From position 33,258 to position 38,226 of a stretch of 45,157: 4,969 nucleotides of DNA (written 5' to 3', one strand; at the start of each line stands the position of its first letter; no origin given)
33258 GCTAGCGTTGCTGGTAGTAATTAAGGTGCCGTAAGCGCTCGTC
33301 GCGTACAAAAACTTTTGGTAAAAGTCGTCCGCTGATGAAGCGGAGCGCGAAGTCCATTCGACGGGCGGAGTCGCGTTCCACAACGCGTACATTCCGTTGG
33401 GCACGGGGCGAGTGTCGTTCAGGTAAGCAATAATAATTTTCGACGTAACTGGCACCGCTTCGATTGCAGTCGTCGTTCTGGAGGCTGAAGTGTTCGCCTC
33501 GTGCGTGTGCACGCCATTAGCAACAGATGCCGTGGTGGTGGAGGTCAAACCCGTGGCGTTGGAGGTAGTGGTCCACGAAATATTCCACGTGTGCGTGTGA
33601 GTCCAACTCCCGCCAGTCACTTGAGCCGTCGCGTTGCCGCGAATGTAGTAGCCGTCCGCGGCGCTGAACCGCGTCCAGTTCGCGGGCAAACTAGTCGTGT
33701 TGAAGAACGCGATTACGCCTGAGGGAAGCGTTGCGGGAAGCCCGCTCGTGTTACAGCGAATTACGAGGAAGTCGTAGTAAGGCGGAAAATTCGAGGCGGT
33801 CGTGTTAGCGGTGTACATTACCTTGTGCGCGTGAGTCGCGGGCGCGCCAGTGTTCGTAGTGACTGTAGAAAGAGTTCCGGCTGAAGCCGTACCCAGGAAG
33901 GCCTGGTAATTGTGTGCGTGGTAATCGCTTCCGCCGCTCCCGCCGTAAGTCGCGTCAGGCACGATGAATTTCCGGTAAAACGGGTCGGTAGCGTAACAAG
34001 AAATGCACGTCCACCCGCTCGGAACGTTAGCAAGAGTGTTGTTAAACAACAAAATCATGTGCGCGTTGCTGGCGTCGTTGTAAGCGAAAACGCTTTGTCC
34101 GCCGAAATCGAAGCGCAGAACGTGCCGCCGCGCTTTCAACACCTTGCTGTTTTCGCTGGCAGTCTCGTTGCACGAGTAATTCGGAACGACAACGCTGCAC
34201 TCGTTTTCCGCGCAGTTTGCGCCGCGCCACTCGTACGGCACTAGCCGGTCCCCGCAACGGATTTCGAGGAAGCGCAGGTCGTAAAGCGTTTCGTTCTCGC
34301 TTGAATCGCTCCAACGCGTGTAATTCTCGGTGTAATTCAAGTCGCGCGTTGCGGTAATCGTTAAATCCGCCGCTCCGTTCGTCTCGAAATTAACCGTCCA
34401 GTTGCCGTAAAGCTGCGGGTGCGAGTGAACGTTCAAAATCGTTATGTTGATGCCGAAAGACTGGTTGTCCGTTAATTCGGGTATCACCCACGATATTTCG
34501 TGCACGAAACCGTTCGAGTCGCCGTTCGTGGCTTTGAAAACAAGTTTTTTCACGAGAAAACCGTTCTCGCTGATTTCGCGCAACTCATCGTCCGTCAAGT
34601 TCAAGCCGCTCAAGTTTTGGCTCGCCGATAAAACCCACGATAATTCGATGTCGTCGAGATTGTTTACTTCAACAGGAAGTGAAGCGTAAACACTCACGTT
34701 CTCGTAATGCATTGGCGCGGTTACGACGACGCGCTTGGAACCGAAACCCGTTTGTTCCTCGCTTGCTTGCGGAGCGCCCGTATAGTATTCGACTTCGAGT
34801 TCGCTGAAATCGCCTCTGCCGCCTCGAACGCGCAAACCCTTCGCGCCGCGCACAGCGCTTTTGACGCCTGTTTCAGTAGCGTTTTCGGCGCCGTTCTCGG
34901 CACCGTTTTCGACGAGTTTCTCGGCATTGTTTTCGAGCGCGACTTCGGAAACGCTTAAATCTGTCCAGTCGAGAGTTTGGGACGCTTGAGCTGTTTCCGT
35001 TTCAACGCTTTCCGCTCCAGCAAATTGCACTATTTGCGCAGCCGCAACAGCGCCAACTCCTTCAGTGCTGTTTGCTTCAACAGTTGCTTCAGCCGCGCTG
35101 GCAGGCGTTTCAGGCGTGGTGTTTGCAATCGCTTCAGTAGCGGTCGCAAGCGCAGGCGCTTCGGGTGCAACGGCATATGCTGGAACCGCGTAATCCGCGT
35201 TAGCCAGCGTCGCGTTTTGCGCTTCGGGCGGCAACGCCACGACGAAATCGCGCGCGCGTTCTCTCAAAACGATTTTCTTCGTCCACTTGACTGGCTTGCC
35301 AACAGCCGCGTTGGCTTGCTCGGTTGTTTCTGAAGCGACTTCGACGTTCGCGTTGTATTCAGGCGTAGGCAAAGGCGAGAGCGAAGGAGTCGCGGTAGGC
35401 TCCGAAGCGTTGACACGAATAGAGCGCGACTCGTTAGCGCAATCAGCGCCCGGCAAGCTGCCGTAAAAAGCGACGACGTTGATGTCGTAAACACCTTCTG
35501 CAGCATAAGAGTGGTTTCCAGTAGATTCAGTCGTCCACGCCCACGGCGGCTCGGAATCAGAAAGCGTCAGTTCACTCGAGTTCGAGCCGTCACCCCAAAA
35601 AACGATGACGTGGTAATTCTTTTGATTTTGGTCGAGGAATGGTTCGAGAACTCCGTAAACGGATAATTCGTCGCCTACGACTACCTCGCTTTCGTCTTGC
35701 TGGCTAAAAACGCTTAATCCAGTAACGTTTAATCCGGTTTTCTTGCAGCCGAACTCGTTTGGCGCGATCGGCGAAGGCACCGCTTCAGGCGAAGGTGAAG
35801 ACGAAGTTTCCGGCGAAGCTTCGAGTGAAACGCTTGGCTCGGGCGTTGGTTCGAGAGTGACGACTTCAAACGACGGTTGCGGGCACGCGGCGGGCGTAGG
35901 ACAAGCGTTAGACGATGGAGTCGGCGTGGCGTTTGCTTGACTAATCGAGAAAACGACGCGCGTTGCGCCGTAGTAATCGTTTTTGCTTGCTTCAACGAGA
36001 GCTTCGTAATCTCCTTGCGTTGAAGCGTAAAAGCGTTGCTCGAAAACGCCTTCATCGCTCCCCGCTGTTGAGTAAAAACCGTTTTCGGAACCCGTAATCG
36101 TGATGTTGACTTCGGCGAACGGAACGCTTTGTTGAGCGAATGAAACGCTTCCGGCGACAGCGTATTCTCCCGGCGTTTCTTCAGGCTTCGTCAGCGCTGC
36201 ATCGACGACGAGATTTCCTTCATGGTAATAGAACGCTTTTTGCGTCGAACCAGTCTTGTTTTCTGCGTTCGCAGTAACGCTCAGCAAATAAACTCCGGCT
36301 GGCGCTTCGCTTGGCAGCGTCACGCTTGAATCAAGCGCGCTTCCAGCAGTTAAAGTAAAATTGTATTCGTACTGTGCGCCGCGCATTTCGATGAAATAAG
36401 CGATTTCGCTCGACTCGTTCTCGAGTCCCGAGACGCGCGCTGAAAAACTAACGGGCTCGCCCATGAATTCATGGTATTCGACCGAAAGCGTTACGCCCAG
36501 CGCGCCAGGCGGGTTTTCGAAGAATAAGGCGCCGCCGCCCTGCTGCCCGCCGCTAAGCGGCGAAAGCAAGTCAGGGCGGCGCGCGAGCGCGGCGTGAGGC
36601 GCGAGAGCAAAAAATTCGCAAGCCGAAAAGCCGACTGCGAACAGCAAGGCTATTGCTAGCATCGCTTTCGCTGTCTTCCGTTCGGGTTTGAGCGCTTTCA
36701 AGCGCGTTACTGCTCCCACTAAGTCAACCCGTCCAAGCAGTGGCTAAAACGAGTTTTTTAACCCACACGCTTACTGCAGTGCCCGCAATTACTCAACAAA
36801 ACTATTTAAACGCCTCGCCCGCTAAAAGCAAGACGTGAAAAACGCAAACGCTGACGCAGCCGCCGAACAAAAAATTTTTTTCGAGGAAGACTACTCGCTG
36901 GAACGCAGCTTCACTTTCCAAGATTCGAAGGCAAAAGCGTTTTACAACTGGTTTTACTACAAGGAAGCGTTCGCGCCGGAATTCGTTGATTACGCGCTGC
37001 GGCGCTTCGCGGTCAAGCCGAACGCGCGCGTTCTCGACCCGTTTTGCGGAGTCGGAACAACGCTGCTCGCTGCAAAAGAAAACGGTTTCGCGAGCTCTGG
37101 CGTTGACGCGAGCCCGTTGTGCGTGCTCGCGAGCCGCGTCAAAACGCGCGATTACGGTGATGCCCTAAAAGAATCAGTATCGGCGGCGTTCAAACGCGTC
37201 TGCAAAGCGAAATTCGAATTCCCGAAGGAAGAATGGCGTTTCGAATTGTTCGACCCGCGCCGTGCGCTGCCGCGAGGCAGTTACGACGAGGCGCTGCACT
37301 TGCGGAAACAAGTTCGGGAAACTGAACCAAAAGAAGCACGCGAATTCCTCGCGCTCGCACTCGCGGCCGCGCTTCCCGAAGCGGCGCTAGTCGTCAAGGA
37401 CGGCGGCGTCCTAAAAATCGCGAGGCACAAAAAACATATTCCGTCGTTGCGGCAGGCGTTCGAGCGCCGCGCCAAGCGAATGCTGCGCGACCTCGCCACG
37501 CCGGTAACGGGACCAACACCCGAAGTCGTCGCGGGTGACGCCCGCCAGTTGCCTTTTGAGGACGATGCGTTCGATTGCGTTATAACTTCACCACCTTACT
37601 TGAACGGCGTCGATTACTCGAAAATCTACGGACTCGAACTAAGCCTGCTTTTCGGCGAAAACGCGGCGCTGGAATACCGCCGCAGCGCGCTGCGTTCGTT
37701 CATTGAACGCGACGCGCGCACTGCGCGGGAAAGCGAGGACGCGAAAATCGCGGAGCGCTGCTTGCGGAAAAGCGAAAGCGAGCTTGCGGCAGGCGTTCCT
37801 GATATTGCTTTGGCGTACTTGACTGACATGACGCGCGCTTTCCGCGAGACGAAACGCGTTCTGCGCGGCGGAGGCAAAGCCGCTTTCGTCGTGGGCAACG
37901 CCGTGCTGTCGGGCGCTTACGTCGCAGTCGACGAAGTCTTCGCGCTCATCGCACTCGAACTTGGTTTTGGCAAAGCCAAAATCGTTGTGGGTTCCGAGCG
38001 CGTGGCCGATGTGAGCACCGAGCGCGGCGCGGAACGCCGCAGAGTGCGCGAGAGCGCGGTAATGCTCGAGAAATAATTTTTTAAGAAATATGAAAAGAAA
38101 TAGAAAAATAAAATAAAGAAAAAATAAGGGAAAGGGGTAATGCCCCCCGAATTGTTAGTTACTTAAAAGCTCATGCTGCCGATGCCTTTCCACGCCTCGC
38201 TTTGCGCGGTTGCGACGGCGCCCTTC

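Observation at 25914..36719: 3601-aa mosaic surface protein combining phage-fibre-like, lectin-like and Ig-like modules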

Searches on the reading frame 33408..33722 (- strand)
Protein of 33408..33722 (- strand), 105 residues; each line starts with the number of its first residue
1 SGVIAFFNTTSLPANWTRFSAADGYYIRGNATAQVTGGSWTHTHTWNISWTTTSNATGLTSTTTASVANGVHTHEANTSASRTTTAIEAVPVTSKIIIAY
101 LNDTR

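Call 53: search_solved_structures(query=A3, max_evalue=10, show_alignments=4)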
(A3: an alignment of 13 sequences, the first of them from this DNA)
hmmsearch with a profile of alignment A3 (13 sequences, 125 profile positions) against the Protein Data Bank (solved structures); distinct sequences matched with E-value up to 10: 2.
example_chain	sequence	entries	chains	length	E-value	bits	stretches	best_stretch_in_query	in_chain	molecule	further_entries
2luu_A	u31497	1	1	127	1.2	12.7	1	10-55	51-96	Midkine-related growth factor Mdk2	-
9nxk_A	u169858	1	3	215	7.5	10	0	42-90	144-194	Tail fibers protein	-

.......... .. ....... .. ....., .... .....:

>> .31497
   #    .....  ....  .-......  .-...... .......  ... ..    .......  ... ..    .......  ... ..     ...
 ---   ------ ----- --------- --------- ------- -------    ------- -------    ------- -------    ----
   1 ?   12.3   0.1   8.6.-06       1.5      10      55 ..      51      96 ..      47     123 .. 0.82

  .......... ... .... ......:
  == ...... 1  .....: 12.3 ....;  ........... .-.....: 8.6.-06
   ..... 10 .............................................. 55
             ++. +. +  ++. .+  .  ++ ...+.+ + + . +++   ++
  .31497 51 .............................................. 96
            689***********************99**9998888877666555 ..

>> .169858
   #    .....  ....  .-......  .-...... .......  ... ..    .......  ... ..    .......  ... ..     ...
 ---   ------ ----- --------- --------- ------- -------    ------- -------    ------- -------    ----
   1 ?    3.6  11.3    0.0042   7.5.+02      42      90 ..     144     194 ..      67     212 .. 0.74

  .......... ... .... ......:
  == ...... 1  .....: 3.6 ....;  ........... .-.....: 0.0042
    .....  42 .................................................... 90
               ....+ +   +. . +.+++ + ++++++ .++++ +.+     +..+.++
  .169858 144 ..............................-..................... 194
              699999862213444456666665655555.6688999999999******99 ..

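Call 59: find_homologous_proteins(query=A3, max_evalue=0.001)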
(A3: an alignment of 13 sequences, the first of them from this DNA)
Query A3 (13 sequences) (105 aa, profile of the alignment): 34 proteins with E <= 0.001 among 4083 candidates.
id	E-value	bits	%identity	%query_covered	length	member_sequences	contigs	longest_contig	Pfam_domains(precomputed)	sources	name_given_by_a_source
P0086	8.1e-33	131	34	33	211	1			-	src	-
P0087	6.7e-32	128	45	28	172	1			-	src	-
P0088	1.0e-27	115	40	31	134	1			-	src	-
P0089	5.0e-22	96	56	43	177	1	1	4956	-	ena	-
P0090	1.1e-18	86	38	32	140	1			-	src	-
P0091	2.4e-17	81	36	93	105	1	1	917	-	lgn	-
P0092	6.4e-17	80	36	73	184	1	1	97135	-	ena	-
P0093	7.0e-16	76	43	31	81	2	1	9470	-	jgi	jgi:hypothetical protein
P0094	2.0e-15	75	47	43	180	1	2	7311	-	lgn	-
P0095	3.2e-15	74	59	42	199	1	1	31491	-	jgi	-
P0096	1.7e-13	69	39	68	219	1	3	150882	-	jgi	jgi:hypothetical protein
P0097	1.1e-12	66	30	72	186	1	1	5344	-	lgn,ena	-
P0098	3.0e-11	61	-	-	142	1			-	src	-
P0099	4.1e-10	58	47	49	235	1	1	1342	-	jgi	jgi:hypothetical protein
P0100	4.3e-10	58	45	40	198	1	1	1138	-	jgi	-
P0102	1.3e-9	56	42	42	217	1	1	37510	-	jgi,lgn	jgi:hypothetical protein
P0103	3.8e-9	55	46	48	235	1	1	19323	-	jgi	jgi:hypothetical protein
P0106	9.5e-8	50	53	38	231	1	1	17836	-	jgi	jgi:hypothetical protein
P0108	5.6e-7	48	31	31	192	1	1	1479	PF07484.18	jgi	jgi:hypothetical protein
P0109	2.7e-6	45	30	33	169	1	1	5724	PF07484.18,PF21939.2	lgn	-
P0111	6.2e-6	44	-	-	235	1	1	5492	-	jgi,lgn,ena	jgi:microcystin-dependent protein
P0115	2.6e-5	42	37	34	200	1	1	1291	PF07484.18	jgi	jgi:microcystin-dependent protein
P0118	1.5e-4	40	29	42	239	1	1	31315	-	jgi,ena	jgi:microcystin-dependent protein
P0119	2.6e-4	39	31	33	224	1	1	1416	-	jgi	jgi:microcystin-dependent protein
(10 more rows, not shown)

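Call 60: search_protein_families(library=pfam, proteins=[P0108, P0109, P0111, P0115, P0118, P0119, P0096, P0102, P0103, P0106], max_evalue=0.1)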
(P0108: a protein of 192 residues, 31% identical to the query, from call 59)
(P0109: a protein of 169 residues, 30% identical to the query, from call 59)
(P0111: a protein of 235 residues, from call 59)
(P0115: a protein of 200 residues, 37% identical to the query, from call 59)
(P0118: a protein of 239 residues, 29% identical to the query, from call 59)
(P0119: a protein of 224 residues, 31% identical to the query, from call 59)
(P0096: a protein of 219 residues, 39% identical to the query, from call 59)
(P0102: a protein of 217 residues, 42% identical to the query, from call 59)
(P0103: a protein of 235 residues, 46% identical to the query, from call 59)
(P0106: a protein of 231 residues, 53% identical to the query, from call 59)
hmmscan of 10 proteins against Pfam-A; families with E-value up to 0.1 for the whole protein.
P0108 (192 aa): 1 family
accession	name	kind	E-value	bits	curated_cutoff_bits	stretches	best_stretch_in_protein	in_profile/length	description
PF07484.17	Collar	-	2.5e-05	24.6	24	1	51-74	1-22/57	Phage Tail Collar Domain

P0109 (169 aa): 2 families
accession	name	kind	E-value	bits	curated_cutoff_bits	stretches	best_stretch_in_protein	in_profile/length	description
PF21939.1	Gp10_C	-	8.5e-06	27.2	27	1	82-162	57-132/139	Baseplate structural protein Gp10, C-terminal domain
PF07484.17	Collar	-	2e-05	24.9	24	1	39-62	1-22/57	Phage Tail Collar Domain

P0111 (235 aa): 1 family
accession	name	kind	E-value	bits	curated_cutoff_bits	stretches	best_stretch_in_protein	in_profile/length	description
PF07484.17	Collar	-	6.2e-05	23.3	24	1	99-122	1-22/57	Phage Tail Collar Domain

P0115 (200 aa): 1 family
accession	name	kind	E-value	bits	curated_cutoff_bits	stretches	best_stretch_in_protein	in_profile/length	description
PF07484.17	Collar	-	4.5e-06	27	24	1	65-88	1-22/57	Phage Tail Collar Domain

P0118 (239 aa): 1 family
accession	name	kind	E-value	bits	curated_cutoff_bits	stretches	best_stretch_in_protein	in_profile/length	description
PF07484.17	Collar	-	7.3e-05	23.1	24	1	87-110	1-22/57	Phage Tail Collar Domain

P0119 (224 aa): 1 family
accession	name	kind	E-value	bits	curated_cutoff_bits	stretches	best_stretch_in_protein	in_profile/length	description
PF07484.17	Collar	-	0.00091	19.6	24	1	87-110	1-22/57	Phage Tail Collar Domain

P0096 (219 aa): 1 family
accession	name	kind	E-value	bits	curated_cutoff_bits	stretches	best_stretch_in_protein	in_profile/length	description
PF00706.22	Toxin_4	-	0.099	13.5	27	0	31-56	11-34/43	Anenome neurotoxin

P0102 (217 aa): 0 families

P0103 (235 aa): 0 families

P0106 (231 aa): 0 families

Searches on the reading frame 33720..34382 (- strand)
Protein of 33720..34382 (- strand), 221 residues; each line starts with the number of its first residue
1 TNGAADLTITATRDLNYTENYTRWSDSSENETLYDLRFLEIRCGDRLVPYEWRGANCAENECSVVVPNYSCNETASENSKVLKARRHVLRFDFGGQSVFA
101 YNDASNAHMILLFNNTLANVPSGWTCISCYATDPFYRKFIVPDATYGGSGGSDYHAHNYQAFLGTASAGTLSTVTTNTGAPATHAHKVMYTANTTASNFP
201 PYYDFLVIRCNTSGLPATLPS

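Call 23: search_protein_families(library=pfam, proteins=[window:33720-34382:-], max_evalue=10)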
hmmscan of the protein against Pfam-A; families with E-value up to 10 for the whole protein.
window:33720-34382:- (221 aa): 1 family
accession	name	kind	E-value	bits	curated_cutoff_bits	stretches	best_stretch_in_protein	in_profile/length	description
PF12903.12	DUF3830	-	0.056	13.9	26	1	56-131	40-115/143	Protein of unknown function (DUF3830)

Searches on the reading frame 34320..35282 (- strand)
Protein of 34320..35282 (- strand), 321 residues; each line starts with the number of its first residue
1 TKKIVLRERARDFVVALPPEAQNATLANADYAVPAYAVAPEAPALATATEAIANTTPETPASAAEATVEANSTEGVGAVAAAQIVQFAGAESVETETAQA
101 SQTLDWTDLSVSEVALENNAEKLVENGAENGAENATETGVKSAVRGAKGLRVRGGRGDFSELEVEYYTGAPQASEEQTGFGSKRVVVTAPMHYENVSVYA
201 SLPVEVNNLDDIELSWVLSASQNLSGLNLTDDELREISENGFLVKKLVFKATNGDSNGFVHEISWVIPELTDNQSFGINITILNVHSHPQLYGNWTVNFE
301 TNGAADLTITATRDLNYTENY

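Call 23: search_protein_families(library=pfam, proteins=[window:34320-35282:-], max_evalue=10)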
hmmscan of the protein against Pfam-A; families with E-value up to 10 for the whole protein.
window:34320-35282:- (321 aa): 0 families

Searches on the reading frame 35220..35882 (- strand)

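Call 23: search_protein_families(library=pfam, proteins=[window:35220-35882:-], max_evalue=10)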
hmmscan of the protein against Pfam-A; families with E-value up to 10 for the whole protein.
window:35220-35882:- (221 aa): 1 family
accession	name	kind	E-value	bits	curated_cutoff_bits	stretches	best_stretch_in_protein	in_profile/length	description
PF15689.10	NRIP1_repr_3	-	0.62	10.8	27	0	25-51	39-66/88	Nuclear receptor-interacting protein 1 repression 3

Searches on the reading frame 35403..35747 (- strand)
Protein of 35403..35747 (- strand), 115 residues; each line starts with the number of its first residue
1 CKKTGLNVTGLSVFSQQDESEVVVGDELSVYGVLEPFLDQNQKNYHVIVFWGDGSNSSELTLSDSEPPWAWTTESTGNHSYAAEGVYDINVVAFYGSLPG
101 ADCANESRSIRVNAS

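Call 73: search_solved_structures(query=window:35403-35747:-, max_evalue=10, show_alignments=3)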
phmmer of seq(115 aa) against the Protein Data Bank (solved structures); distinct sequences matched with E-value up to 10: 3.
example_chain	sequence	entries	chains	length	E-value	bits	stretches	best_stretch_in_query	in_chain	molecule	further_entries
9hl5_A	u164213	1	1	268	1.7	12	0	4-71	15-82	Alpha/beta hydrolase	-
9k0h_A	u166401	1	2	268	1.7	11.9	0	4-71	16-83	Alpha/beta hydrolase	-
9w68_A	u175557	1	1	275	1.8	11.9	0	4-71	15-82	PETase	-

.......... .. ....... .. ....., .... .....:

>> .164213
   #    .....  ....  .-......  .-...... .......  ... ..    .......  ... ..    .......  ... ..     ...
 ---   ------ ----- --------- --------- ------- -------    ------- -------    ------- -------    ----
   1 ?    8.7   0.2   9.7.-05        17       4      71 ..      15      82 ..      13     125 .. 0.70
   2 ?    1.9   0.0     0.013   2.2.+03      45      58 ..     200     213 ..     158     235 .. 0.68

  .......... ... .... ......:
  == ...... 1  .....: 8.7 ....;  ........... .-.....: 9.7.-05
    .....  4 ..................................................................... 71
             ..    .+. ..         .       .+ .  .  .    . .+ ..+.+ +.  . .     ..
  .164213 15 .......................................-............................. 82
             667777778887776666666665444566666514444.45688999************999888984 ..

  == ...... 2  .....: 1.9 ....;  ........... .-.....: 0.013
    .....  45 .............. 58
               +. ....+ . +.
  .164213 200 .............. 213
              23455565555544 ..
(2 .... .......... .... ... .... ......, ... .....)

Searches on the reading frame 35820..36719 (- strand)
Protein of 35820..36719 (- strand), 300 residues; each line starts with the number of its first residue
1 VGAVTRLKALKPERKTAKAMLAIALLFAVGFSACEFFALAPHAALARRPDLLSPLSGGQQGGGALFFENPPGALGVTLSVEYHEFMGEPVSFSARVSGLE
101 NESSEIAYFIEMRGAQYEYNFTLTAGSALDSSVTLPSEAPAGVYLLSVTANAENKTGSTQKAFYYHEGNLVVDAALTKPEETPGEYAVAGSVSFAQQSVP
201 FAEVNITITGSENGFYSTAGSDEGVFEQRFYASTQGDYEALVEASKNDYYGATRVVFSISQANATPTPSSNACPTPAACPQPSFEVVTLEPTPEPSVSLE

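Call 23: search_protein_families(library=pfam, proteins=[window:35820-36719:-], max_evalue=10)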
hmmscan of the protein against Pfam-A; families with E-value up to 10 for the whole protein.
window:35820-36719:- (300 aa): 2 families
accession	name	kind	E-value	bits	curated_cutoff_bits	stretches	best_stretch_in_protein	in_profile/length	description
PF01835.25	MG2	-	0.035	14.9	32.8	1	117-159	49-92/96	MG2 domain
PF13620.12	CarboxypepD_reg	-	2.7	8.8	32.3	1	188-253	2-63/82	Carboxypeptidase regulatory-like domain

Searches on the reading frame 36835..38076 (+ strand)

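Call 9: search_protein_families(library=pfam, proteins=[window:36835-38076:+], max_evalue=0.01)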
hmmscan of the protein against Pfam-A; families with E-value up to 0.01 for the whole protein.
window:36835-38076:+ (413 aa): 8 families
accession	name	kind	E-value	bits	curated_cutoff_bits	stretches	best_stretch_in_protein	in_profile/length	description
PF08241.18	Methyltransf_11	-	1.7e-09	38.6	21.2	0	226-251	43-66/95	Methyltransferase domain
PF01555.25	N6_N4_Mtase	-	2.8e-09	37.7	26.7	1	40-93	160-212/221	DNA methylase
PF13649.12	Methyltransf_25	-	1.1e-07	32.9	27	0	216-252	33-71/97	Methyltransferase domain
PF01170.24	UPF0020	-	7.1e-06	26.3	22.3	0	230-283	106-158/197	RMKL-like, methyltransferase domain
PF01209.24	Ubie_methyltran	-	8.4e-05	22.5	20.1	0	230-262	101-133/233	ubiE/COQ5 methyltransferase family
PF05148.21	Methyltransf_8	-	0.002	18.5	27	0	176-214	137-174/219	Hypothetical methyltransferase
PF13847.12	Methyltransf_31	-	0.0021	18.2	27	0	61-94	2-38/145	Methyltransferase domain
PF13489.12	Methyltransf_23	-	0.0029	17.8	27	1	52-120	10-61/164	Methyltransferase domain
